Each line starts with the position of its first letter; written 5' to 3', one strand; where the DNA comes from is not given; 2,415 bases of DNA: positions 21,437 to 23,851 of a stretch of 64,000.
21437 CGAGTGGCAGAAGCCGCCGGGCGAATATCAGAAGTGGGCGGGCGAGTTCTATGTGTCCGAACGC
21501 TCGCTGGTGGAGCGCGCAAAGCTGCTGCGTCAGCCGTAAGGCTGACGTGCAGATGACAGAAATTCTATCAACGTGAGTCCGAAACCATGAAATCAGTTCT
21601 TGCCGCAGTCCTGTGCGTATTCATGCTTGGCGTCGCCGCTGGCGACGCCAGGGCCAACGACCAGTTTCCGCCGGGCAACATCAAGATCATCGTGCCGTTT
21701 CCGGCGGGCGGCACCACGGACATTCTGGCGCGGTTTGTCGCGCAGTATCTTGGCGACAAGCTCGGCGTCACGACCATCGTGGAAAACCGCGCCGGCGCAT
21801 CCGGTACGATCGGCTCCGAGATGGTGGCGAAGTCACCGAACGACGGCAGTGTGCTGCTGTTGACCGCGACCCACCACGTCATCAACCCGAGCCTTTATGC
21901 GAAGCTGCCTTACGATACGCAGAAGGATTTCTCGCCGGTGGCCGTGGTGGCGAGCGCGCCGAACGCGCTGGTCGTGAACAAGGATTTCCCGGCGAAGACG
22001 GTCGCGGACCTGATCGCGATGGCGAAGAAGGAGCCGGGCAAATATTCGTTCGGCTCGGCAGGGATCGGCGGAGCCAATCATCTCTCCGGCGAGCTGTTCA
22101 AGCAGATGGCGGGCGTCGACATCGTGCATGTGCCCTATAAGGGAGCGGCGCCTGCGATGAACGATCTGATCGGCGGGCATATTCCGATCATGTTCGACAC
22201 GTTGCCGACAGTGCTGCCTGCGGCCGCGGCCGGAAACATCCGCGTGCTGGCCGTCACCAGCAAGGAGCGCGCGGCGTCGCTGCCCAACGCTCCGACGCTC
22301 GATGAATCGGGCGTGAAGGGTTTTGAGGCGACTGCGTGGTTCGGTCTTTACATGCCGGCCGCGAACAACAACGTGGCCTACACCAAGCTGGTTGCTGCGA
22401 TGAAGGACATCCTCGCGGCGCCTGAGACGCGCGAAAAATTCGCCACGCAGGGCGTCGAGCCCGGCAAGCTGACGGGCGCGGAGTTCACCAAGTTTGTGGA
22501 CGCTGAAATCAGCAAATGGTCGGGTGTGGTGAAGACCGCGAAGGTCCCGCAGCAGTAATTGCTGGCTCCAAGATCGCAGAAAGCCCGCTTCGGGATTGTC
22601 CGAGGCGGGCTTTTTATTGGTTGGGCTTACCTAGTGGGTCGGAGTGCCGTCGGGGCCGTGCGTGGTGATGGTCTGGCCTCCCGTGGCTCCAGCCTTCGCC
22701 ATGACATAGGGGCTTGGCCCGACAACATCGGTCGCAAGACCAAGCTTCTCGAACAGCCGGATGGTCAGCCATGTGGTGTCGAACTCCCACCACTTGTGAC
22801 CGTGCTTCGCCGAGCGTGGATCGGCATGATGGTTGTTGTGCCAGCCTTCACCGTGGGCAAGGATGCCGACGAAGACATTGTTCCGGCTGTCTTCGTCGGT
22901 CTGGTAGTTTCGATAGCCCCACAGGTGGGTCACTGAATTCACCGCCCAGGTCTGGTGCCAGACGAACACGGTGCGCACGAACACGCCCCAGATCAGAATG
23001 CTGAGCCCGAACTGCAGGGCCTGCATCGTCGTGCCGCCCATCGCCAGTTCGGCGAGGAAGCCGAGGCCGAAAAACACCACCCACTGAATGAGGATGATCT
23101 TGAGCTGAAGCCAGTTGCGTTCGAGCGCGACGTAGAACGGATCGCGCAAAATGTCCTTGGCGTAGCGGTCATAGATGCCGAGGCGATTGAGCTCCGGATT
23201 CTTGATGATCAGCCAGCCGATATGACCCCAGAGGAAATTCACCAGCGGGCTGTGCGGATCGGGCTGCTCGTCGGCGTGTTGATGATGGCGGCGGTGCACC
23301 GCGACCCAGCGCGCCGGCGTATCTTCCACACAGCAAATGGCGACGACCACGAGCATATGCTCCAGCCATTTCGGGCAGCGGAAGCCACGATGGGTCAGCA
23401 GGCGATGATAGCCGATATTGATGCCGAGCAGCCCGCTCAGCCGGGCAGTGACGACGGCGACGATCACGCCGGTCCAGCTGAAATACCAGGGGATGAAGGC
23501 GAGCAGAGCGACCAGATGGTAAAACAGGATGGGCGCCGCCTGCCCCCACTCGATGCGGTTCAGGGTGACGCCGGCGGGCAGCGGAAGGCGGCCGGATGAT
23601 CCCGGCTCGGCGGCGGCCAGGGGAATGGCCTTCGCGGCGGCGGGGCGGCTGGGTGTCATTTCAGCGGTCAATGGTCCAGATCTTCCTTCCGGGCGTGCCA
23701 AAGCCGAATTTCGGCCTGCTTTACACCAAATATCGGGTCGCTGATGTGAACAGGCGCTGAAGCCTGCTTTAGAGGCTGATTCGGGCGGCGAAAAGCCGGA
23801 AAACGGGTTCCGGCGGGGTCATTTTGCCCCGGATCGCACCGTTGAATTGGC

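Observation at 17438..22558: IclR-controlled cluster: HadAB-like hydratase pair, PhzS-like monooxygenase and two Bug receptors, with no CoA ligase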

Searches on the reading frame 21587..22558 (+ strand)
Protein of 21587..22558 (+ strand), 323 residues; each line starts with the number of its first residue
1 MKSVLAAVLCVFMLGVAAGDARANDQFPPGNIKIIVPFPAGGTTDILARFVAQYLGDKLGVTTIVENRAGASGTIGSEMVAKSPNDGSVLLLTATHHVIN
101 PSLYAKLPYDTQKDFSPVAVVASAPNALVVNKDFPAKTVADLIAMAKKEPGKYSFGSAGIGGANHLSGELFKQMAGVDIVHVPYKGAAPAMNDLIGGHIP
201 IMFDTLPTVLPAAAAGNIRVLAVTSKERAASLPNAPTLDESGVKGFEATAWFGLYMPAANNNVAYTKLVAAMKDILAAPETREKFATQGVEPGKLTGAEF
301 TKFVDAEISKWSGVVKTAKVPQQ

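Call 4: search_protein_families(library=pfam, proteins=[window:21587-22558:+])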
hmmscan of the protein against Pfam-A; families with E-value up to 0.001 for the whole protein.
window:21587-22558:+ (323 aa): 1 family
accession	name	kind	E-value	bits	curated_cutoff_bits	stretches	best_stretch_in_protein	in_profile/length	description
PF03401.19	TctC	-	2.5e-74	250.7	27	1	48-317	2-271/274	Tripartite tricarboxylate transporter family receptor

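Call 5: search_protein_families(library=ncbifam, proteins=[window:21587-22558:+])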
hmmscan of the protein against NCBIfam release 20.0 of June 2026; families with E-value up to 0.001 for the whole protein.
window:21587-22558:+ (323 aa): 0 families

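Call 21: search_solved_structures(query=window:21587-22558:+, max_evalue=0.00001)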
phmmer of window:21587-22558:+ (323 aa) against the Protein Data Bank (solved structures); distinct sequences matched with E-value up to 0.00001: 11.
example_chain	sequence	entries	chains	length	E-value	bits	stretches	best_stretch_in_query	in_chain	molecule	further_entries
8hka_A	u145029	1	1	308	2.1e-71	244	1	29-320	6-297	Periplasmic terephthalate binding protein (TBP)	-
8hk9_D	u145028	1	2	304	3.9e-71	243.1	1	29-320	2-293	Periplasmic terephthalate binding protein (TBP)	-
8hkb_A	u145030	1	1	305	2.1e-70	240.7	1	29-320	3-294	Periplasmic terephthalate binding protein (TBP)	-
5oei_A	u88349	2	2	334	1.9e-65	224.4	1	24-320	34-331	Uncharacterized protein family UPF0065:Tat pathway signal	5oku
2qpq_A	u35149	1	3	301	1.3e-64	221.7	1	25-317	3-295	protein Bug27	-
2dvz_A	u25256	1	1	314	7.7e-62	212.5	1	24-317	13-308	Putative exported protein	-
2f5x_A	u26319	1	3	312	6.3e-60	206.3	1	25-321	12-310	BugD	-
7ndr_A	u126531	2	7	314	1.9e-56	194.8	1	32-320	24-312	Tripartite tricarboxylate transporter substrate binding protein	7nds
6hke_A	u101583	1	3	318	1e-43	153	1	26-316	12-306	Possible TctC subunit of the Tripartite Tricarboxylate Transport(TTT) Family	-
25hk_A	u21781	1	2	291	2.1e-32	115.9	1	26-307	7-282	Tripartite tricarboxylate transporter substrate binding protein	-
4x9t_A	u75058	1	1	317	2.7e-32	115.5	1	26-290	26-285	Uncharacterized protein UPF0065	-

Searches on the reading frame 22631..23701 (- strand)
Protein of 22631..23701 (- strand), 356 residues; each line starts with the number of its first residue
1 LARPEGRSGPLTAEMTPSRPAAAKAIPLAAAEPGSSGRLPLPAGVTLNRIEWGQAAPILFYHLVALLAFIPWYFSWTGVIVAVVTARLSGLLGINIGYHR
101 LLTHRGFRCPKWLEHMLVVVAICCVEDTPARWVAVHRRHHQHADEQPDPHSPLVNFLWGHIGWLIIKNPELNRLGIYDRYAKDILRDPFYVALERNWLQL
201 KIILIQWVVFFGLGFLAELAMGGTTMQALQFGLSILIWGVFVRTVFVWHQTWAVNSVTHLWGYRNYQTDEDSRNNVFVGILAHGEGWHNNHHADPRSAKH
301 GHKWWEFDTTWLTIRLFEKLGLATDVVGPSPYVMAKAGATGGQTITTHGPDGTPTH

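Call 4: search_protein_families(library=pfam, proteins=[window:22631-23701:-])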
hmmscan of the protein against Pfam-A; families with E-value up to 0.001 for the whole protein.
window:22631-23701:- (356 aa): 1 family
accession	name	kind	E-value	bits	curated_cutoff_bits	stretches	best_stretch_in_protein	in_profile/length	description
PF00487.30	FA_desaturase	-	7e-19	69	29.7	1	75-311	2-235/253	Fatty acid desaturase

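Call 5: search_protein_families(library=ncbifam, proteins=[window:22631-23701:-])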
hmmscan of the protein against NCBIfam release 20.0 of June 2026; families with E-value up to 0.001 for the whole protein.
window:22631-23701:- (356 aa): 1 family
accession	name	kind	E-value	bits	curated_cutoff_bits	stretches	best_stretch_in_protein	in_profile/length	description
NF049918.1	DesA_fam_desat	equivalog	1.5e-33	116.5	400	1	76-324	8-238/385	DesA family fatty acid desaturase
